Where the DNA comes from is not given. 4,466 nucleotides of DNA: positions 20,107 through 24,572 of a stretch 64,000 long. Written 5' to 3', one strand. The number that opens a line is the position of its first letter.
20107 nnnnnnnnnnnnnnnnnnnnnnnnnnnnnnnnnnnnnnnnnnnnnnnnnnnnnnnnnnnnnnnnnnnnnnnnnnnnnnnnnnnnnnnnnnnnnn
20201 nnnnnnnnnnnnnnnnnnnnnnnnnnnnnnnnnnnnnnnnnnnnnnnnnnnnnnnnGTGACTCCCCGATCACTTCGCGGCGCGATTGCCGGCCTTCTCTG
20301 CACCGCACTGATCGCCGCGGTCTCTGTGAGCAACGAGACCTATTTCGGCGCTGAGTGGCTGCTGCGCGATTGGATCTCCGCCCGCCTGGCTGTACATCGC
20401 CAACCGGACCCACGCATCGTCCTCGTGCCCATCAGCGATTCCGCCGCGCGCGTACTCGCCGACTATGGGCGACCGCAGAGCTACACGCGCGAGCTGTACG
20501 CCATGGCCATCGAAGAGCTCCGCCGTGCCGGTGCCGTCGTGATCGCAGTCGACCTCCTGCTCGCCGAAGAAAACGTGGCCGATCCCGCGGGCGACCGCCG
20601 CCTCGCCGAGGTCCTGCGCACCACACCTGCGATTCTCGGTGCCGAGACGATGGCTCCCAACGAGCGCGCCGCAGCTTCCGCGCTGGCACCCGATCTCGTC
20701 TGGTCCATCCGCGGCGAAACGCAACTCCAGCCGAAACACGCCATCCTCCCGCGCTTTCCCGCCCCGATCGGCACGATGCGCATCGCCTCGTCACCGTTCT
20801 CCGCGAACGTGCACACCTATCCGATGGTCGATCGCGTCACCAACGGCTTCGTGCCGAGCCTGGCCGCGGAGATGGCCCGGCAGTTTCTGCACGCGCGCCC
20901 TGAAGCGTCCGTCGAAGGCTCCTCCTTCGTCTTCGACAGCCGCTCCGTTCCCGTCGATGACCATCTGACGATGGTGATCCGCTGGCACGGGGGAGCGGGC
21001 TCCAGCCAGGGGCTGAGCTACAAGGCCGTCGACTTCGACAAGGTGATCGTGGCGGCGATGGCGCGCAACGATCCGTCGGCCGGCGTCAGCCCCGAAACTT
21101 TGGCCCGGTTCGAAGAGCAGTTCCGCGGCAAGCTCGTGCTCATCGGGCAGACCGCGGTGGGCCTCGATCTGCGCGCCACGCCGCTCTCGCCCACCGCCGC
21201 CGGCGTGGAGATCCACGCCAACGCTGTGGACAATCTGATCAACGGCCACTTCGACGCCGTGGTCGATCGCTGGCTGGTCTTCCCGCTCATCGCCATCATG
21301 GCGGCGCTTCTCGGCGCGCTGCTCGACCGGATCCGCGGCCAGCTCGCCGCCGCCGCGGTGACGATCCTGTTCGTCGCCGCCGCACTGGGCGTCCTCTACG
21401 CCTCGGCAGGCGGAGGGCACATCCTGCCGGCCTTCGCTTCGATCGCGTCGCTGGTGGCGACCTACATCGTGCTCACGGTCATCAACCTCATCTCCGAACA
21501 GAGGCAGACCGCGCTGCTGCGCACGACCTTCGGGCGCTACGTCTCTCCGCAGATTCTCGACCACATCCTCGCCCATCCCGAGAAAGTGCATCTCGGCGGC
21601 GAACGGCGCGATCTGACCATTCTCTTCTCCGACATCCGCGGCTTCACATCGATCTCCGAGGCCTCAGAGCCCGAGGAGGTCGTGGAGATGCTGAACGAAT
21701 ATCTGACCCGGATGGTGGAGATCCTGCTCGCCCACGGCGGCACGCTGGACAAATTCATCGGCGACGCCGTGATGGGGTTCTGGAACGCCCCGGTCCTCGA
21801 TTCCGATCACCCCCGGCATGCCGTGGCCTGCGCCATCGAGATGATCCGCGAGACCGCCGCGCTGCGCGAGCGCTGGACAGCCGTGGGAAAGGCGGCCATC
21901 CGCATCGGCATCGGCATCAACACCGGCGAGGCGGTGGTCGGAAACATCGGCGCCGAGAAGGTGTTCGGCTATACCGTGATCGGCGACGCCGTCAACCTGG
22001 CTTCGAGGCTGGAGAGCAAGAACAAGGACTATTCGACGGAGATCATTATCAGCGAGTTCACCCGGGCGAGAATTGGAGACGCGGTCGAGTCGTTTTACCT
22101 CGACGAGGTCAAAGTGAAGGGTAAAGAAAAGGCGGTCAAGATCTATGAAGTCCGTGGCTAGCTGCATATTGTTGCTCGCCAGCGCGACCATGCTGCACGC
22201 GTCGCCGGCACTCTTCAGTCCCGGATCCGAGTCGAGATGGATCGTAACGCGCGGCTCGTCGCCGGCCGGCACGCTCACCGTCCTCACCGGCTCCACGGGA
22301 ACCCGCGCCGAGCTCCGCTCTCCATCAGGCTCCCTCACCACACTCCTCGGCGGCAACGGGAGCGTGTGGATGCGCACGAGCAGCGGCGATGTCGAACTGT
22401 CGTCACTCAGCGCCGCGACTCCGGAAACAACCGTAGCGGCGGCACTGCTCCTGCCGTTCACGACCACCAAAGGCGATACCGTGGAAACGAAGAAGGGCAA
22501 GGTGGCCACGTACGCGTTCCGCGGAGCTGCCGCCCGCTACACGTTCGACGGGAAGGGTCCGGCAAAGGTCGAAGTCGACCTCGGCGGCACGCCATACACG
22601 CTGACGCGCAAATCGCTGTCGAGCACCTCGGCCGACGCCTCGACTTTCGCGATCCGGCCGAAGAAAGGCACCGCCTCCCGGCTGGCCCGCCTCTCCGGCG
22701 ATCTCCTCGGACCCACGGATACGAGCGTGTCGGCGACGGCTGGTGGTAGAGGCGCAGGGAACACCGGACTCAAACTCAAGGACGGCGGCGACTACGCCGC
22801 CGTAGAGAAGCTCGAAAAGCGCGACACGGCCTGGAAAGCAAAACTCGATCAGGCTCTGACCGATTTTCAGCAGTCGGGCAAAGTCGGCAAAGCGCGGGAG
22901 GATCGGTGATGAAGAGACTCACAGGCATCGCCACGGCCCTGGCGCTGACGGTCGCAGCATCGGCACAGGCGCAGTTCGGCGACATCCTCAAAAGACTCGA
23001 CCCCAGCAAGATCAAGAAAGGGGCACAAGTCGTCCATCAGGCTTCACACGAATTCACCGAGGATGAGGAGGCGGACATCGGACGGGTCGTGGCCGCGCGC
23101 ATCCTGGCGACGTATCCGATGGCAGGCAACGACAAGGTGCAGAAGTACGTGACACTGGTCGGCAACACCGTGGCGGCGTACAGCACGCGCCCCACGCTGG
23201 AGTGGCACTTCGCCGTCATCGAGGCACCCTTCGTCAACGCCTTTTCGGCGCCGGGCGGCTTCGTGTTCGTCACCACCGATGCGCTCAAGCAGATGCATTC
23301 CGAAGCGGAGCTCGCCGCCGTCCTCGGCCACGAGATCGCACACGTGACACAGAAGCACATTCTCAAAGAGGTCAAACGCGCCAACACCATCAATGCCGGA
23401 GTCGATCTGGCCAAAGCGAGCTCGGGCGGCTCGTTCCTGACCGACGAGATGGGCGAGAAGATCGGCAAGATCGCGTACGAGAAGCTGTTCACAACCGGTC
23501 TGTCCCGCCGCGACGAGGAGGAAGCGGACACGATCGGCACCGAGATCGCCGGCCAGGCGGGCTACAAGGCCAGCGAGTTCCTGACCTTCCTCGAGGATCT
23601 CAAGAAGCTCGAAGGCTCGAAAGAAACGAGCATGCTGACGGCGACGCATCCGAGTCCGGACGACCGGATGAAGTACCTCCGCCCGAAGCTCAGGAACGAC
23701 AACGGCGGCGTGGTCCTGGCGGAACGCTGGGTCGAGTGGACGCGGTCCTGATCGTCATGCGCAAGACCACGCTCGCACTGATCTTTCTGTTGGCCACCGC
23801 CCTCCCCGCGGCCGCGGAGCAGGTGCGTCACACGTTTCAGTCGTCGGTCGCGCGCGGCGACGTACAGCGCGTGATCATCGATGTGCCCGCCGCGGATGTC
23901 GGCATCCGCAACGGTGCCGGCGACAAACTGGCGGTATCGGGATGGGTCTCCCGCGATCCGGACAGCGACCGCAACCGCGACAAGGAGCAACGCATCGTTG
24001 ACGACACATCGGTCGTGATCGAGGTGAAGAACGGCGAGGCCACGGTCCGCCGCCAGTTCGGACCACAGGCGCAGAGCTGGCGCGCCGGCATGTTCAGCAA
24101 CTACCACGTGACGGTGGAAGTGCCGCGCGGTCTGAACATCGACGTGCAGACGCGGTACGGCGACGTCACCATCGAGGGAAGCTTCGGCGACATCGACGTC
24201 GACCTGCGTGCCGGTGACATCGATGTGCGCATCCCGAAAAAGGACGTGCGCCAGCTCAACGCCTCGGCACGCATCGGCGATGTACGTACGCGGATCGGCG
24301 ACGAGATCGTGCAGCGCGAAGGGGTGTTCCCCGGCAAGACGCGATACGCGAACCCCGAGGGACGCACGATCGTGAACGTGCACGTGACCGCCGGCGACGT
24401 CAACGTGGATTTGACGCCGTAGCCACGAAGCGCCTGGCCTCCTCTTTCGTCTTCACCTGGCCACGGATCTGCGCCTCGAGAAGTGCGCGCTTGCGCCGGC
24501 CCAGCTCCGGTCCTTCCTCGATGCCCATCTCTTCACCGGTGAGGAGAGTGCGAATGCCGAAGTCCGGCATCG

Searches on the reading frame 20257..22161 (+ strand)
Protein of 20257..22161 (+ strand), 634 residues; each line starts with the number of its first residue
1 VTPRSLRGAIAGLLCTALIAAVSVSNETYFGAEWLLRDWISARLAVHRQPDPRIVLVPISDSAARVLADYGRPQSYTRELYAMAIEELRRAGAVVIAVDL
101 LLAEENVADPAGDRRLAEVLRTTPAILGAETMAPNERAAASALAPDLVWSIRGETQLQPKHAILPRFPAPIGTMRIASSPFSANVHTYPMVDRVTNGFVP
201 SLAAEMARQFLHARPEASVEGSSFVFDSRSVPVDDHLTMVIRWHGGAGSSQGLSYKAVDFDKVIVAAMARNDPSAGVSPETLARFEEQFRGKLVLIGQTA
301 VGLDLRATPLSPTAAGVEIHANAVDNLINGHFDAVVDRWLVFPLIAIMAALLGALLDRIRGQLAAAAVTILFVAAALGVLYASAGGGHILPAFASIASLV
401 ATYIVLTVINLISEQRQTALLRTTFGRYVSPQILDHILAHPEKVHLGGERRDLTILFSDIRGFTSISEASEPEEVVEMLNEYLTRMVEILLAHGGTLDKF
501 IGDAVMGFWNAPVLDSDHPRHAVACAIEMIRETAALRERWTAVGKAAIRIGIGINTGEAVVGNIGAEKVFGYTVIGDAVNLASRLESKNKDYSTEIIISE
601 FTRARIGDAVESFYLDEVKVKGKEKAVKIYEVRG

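Call 8: search_protein_families(library=pfam, proteins=[window:20257-22161:+])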
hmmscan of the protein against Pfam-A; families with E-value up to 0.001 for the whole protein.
window:20257-22161:+ (634 aa): 2 families
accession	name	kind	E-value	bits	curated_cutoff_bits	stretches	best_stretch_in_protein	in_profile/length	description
PF05226.16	CHASE2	-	8.3e-32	111.2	26.3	1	21-348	6-249/257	CHASE2 domain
PF00211.25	Guanylate_cyc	-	7.2e-25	88.1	21.9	1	452-630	8-179/183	Adenylate and Guanylate cyclase catalytic domain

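Call 11: find_encoding_contigs(protein=window:20257-22161:+, flank=6000, max_places=10)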
Protein window:20257-22161:+ (634 aa): 1 contig read that carries it; 1 place shown.
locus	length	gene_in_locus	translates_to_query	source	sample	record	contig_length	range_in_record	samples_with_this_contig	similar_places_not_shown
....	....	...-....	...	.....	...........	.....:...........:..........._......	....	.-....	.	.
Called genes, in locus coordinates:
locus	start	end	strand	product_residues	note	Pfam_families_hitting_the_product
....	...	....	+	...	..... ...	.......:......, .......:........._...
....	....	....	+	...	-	-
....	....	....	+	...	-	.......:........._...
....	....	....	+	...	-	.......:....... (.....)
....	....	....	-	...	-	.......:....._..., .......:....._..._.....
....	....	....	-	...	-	?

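Call 12: find_homologous_proteins(query=window:20257-22161:+, max_evalue=1e-30)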
Query window:20257-22161:+ (634 aa): 2745 proteins with E <= 1e-30 among 8000 candidates; the best 120 are listed.
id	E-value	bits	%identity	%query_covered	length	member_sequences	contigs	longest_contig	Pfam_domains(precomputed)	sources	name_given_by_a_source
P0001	0.0e+0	1382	100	100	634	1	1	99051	PF05226.17,PF00211.26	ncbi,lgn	-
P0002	0.0e+0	1081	76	100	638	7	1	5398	PF05226.17,PF00211.26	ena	-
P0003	0.0e+0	1071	76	100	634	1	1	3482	PF05226.17,PF00211.26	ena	-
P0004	0.0e+0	1064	75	100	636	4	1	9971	PF05226.17,PF00211.26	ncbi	ncbi:MAG: CHASE2 domain-containing protein [Thermoanaerobaculia bacterium]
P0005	0.0e+0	1049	74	100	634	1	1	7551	PF05226.17,PF00211.26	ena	-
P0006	0.0e+0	1046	74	100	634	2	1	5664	PF05226.17,PF00211.26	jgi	jgi:adenylate cyclase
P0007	0.0e+0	1043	74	100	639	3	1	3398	PF05226.17,PF00211.26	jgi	jgi:adenylate cyclase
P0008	0.0e+0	1042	75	100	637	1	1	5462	PF05226.17,PF00211.26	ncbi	ncbi:MAG TPA: adenylate/guanylate cyclase domain-containing protein [Thermoanaerobaculia bacterium]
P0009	0.0e+0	1042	75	100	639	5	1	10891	PF05226.17,PF00211.26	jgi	jgi:adenylate cyclase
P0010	3.3e-268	909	69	99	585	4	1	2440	PF05226.17,PF00211.26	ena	-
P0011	1.4e-263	894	76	85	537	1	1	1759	PF05226.17,PF00211.26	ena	-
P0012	2.6e-256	870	66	100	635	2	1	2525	PF05226.17,PF00211.26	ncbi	-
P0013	1.1e-246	838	66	100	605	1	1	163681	PF05226.17,PF00211.26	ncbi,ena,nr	ncbi:MAG TPA: adenylate/guanylate cyclase domain-containing protein [Thermoanaerobaculia bacterium]|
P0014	6.0e-245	832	65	99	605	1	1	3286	PF05226.17,PF00211.26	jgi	jgi:adenylate cyclase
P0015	3.2e-230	784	60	100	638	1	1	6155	PF05226.17,PF00211.26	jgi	jgi:adenylate cyclase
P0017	1.9e-226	771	60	99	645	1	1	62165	PF05226.17,PF00211.26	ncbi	ncbi:MAG TPA: adenylate/guanylate cyclase domain-containing protein [Thermoanaerobaculia bacterium]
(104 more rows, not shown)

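Call 13: find_encoding_contigs(protein=P0004, flank=4000, max_places=3)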
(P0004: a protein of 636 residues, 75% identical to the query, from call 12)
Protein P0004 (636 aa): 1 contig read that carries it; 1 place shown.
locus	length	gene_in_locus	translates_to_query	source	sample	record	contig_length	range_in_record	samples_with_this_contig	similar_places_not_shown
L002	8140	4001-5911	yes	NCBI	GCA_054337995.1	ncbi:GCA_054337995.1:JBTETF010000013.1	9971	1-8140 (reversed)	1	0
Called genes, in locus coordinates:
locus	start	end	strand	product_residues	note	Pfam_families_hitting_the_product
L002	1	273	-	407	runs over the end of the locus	-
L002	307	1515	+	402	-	PF13439:Glyco_transf_4, PF20706:GT4-conflict, PF00534:Glycos_transf_1, PF13692:Glyco_trans_1_4, PF13524:Glyco_trans_1_2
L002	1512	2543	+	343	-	PF13439:Glyco_transf_4, PF13579:Glyco_trans_4_4 (faint), PF20706:GT4-conflict, PF00534:Glycos_transf_1, PF13692:Glyco_trans_1_4, PF13524:Glyco_trans_1_2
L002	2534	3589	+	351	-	PF13439:Glyco_transf_4, PF13579:Glyco_trans_4_4, PF20706:GT4-conflict (weak), PF00534:Glycos_transf_1, PF13692:Glyco_trans_1_4, PF13524:Glyco_trans_1_2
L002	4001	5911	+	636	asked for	PF05226:CHASE2, PF00211:Guanylate_cyc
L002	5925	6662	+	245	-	-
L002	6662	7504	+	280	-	PF01435:Peptidase_M48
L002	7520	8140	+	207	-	?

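Call 14: find_encoding_contigs(protein=P0009, flank=4000, max_places=3)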
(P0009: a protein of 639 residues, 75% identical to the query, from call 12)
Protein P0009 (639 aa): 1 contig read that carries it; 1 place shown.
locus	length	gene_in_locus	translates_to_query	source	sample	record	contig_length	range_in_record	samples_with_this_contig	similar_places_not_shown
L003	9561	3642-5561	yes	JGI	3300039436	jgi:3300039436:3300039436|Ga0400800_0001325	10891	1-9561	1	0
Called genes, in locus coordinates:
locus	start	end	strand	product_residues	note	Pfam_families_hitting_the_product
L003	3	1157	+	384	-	PF13439:Glyco_transf_4, PF13579:Glyco_trans_4_4, PF20706:GT4-conflict, PF00534:Glycos_transf_1, PF13692:Glyco_trans_1_4, PF13524:Glyco_trans_1_2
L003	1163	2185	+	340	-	PF13439:Glyco_transf_4, PF13579:Glyco_trans_4_4 (weak), PF20706:GT4-conflict, PF00534:Glycos_transf_1, PF13692:Glyco_trans_1_4, PF13524:Glyco_trans_1_2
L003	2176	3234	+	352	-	PF13439:Glyco_transf_4, PF13579:Glyco_trans_4_4, PF20706:GT4-conflict (weak), PF00534:Glycos_transf_1, PF13692:Glyco_trans_1_4, PF13524:Glyco_trans_1_2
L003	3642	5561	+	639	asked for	PF05226:CHASE2, PF00211:Guanylate_cyc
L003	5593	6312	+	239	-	-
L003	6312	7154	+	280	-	PF01435:Peptidase_M48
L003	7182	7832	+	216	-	PF13349:DUF4097 (faint)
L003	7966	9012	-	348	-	PF01743:PolyA_pol, PF12627:PolyA_pol_RNAbd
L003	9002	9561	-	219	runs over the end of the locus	PF01557:FAA_hydrolase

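Call 15: find_encoding_contigs(protein=P0013, flank=4000, max_places=3)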
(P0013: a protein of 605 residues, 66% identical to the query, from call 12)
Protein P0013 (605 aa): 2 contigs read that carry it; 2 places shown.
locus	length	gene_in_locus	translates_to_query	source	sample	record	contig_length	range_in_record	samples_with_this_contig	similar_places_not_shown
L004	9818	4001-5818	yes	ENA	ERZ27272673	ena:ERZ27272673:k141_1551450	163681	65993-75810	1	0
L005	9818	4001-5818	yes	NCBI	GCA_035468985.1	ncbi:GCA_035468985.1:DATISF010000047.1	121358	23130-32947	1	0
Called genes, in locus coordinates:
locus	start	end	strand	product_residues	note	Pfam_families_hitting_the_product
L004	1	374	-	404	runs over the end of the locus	-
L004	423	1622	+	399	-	PF13439:Glyco_transf_4, PF20706:GT4-conflict, PF00534:Glycos_transf_1, PF13692:Glyco_trans_1_4, PF13524:Glyco_trans_1_2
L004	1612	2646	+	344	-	PF13579:Glyco_trans_4_4 (weak), PF13439:Glyco_transf_4, PF20706:GT4-conflict, PF00534:Glycos_transf_1, PF13692:Glyco_trans_1_4, PF13524:Glyco_trans_1_2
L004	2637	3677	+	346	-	PF13439:Glyco_transf_4, PF20706:GT4-conflict (faint), PF00534:Glycos_transf_1, PF13692:Glyco_trans_1_4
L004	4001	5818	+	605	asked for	PF05226:CHASE2, PF00211:Guanylate_cyc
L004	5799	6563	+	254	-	-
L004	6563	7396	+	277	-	PF01435:Peptidase_M48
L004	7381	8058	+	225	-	PF13349:DUF4097 (faint)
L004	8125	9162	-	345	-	PF01743:PolyA_pol, PF12627:PolyA_pol_RNAbd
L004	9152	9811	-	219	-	PF01557:FAA_hydrolase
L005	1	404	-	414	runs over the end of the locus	-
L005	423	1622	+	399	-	PF13439:Glyco_transf_4, PF20706:GT4-conflict, PF00534:Glycos_transf_1, PF13692:Glyco_trans_1_4, PF13524:Glyco_trans_1_2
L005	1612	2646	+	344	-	PF13579:Glyco_trans_4_4 (weak), PF13439:Glyco_transf_4, PF20706:GT4-conflict, PF00534:Glycos_transf_1, PF13692:Glyco_trans_1_4, PF13524:Glyco_trans_1_2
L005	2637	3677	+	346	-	PF13439:Glyco_transf_4, PF20706:GT4-conflict (faint), PF00534:Glycos_transf_1, PF13692:Glyco_trans_1_4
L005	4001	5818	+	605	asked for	PF05226:CHASE2, PF00211:Guanylate_cyc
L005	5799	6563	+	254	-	-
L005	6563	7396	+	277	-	PF01435:Peptidase_M48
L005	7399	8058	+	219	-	PF13349:DUF4097 (faint)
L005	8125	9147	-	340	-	PF01743:PolyA_pol, PF12627:PolyA_pol_RNAbd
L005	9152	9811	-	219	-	PF01557:FAA_hydrolase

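Call 16: find_encoding_contigs(protein=P0017, flank=4000, max_places=3)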
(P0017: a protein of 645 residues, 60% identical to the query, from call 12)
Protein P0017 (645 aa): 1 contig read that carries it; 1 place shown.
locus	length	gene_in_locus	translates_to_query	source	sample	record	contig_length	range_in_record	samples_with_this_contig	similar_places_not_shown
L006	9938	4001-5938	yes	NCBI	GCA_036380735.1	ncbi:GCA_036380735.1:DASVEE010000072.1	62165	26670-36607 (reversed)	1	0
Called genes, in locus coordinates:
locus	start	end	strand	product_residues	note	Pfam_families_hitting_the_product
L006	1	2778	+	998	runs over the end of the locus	PF07715:Plug, PF00593:TonB_dep_Rec_b-barrel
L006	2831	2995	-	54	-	-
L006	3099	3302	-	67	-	PF00313:CSD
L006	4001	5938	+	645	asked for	PF05226:CHASE2, PF00211:Guanylate_cyc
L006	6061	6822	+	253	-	-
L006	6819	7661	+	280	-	PF01435:Peptidase_M48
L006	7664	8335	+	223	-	-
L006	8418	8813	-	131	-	PF01850:PIN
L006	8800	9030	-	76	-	-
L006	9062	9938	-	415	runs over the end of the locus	PF00994:MoCF_biosynth, PF18146:CinA_KH, PF02464:CinA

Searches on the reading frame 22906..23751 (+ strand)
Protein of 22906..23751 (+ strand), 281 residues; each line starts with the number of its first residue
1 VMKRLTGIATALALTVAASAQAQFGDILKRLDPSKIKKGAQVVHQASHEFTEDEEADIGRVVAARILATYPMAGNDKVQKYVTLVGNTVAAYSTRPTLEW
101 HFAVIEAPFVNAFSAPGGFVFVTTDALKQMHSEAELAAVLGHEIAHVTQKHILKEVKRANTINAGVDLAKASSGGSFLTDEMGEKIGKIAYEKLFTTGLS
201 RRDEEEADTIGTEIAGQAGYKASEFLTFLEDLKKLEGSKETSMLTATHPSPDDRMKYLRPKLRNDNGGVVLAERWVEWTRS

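Call 8: search_protein_families(library=pfam, proteins=[window:22906-23751:+])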
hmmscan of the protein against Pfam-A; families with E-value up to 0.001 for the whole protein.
window:22906-23751:+ (281 aa): 1 family
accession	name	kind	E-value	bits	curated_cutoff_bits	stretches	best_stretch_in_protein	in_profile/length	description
PF01435.24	Peptidase_M48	-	7.5e-31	107.8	20.3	1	78-259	3-183/186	Peptidase family M48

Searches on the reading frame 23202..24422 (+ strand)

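Call 8: search_protein_families(library=pfam, proteins=[window:23202-24422:+])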
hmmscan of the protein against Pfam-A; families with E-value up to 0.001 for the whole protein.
window:23202-24422:+ (406 aa): 1 family
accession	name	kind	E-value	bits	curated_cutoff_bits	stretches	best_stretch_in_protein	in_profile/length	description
PF13349.12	DUF4097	-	6.1e-07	29.5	22.9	1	313-402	158-246/247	Toastrack DUF4097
